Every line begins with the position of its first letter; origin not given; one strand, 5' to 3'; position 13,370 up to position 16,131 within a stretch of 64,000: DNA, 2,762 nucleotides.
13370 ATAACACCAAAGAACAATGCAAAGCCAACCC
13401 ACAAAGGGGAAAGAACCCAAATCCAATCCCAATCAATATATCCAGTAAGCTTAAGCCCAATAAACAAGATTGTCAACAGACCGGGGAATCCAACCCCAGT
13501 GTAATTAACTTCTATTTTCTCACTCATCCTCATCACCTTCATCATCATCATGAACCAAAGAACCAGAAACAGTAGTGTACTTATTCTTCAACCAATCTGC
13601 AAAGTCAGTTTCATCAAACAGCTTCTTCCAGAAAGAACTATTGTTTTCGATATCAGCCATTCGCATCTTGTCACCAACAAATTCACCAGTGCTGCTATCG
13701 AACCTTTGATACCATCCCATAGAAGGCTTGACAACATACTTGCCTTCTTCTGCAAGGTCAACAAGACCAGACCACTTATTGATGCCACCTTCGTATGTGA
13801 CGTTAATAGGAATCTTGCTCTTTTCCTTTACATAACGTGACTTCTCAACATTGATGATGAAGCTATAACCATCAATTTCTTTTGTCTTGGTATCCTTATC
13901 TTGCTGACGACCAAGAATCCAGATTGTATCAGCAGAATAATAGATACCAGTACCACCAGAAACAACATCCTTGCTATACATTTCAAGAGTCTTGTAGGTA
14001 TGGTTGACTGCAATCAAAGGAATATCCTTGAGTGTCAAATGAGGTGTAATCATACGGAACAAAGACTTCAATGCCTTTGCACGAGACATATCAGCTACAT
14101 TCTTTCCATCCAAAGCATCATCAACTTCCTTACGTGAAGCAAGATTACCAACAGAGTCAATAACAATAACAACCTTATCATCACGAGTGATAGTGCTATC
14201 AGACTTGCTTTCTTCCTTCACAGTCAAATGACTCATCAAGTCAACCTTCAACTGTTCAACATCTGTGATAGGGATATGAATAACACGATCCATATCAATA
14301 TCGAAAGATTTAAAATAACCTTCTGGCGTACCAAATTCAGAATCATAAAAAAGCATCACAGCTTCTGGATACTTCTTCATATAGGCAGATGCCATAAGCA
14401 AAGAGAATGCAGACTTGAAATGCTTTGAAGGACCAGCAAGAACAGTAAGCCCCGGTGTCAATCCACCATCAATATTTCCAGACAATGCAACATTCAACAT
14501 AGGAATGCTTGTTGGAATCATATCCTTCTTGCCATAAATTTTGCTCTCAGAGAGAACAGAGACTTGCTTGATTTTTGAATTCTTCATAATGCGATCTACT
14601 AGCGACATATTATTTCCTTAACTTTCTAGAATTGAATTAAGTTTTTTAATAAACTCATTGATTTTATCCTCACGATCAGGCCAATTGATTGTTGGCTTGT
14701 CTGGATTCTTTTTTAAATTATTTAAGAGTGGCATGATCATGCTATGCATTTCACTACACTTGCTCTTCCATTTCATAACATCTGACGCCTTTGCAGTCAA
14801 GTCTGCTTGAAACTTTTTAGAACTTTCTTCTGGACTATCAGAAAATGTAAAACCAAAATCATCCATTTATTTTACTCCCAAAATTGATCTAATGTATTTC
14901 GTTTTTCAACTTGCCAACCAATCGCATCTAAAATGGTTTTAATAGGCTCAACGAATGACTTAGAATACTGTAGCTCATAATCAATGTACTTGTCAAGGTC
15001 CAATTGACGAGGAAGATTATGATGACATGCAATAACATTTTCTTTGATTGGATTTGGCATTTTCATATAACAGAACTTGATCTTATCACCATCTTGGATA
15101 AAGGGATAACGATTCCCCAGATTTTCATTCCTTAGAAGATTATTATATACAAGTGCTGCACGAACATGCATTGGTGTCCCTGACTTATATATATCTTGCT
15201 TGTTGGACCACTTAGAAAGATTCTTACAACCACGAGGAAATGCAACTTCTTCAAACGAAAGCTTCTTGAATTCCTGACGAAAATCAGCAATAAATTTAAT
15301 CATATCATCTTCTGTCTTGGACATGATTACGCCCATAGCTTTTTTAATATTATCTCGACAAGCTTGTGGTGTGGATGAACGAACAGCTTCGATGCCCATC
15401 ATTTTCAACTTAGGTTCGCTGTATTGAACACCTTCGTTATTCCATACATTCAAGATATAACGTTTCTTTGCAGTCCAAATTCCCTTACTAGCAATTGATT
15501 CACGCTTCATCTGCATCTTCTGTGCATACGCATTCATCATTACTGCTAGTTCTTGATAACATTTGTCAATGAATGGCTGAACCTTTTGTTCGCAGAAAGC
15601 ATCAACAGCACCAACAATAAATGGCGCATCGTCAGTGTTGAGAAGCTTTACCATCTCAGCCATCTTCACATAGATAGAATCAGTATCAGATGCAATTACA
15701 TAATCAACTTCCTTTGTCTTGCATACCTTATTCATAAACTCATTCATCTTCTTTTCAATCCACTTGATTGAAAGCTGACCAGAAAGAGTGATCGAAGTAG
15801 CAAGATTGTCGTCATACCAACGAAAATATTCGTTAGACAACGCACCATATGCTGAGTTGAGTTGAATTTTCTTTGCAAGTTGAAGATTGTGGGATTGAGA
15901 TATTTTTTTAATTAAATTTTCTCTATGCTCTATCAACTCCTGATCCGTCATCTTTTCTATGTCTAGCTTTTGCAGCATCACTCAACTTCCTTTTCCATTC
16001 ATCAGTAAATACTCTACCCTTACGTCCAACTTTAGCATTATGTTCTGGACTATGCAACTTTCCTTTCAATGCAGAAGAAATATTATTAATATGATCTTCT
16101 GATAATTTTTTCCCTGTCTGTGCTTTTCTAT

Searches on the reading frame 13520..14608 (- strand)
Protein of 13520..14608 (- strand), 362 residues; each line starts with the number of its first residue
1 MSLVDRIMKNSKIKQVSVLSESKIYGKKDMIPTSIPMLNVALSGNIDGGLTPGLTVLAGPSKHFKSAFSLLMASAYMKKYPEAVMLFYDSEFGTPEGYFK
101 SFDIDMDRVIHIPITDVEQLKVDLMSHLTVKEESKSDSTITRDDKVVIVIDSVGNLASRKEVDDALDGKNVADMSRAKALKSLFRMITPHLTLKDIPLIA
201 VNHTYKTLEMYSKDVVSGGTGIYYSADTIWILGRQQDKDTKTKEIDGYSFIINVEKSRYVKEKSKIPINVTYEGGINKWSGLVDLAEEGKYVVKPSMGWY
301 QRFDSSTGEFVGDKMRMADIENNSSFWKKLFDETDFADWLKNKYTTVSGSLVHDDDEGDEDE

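Call 12: search_protein_families(library=pfam, proteins=[window:13520-14608:-], max_evalue=0.01)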
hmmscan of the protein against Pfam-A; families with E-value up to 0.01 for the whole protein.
window:13520-14608:- (362 aa): 2 families
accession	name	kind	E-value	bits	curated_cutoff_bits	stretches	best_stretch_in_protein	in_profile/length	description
PF21134.2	T4_UVSX_C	-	5.2e-10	39.7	27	1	279-338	1-63/65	Bacteriophage T4, Recombination and repair protein, C-terminal domain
PF00154.27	RecA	-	1.3e-05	25.2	27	1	26-277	28-262/262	recA bacterial DNA recombination protein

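Call 13: search_protein_families(library=phrogs, proteins=[window:13520-14608:-], max_evalue=0.001)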
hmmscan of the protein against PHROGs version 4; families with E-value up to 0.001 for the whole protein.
window:13520-14608:- (362 aa): 4 families
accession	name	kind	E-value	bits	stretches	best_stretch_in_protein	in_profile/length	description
phrog_97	-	other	2.4e-87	295.2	1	1-334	21-331/506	UvsX-like recombinase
phrog_8337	-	DNA, RNA and nucleotide metabolism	6.3e-71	240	1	2-245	21-249/273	DNA repair protein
phrog_18112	-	other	7.4e-41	141.1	1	212-345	28-162/207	recombinase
phrog_31060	-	unknown function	1.7e-19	71.6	1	238-352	5-118/134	-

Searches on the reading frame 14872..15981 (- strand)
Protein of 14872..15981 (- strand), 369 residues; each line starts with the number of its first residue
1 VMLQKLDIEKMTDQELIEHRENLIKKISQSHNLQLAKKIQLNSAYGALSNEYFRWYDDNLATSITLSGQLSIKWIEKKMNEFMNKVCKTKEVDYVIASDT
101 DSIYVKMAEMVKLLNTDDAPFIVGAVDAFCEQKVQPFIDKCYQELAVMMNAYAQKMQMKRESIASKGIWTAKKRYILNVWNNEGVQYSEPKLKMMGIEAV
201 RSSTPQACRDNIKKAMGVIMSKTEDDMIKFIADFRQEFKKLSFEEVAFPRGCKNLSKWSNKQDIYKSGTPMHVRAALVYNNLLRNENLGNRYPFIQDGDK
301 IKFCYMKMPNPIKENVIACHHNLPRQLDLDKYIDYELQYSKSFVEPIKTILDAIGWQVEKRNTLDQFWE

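Call 12: search_protein_families(library=pfam, proteins=[window:14872-15981:-], max_evalue=0.01)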
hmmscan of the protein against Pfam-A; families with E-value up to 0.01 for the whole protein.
window:14872-15981:- (369 aa): 2 families
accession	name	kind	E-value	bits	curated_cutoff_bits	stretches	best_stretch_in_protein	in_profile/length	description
PF00136.26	DNA_pol_B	-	1.6e-13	50.8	23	2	26-108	146-237/453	DNA polymerase family B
PF20286.3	divDNApol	-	2.7e-05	23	25.7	1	94-225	393-529/705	Divergent Family B DNA polymerase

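Call 13: search_protein_families(library=phrogs, proteins=[window:14872-15981:-], max_evalue=0.001)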
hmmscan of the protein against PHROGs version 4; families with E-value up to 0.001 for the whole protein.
window:14872-15981:- (369 aa): 5 families
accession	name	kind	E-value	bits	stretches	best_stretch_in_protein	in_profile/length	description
phrog_262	-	DNA, RNA and nucleotide metabolism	6.9e-145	485.3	1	10-368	492-851/856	DNA polymerase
phrog_1918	-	DNA, RNA and nucleotide metabolism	9e-139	463.7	1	4-367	9-379/382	DNA polymerase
phrog_27191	-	DNA, RNA and nucleotide metabolism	1.4e-22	81.5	1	31-174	39-183/230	DNA polymerase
phrog_2927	-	DNA, RNA and nucleotide metabolism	4.8e-09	36.2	1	94-224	398-533/710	DNA polymerase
phrog_1252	-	DNA, RNA and nucleotide metabolism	3.2e-07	30.3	1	19-80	388-446/663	DNA polymerase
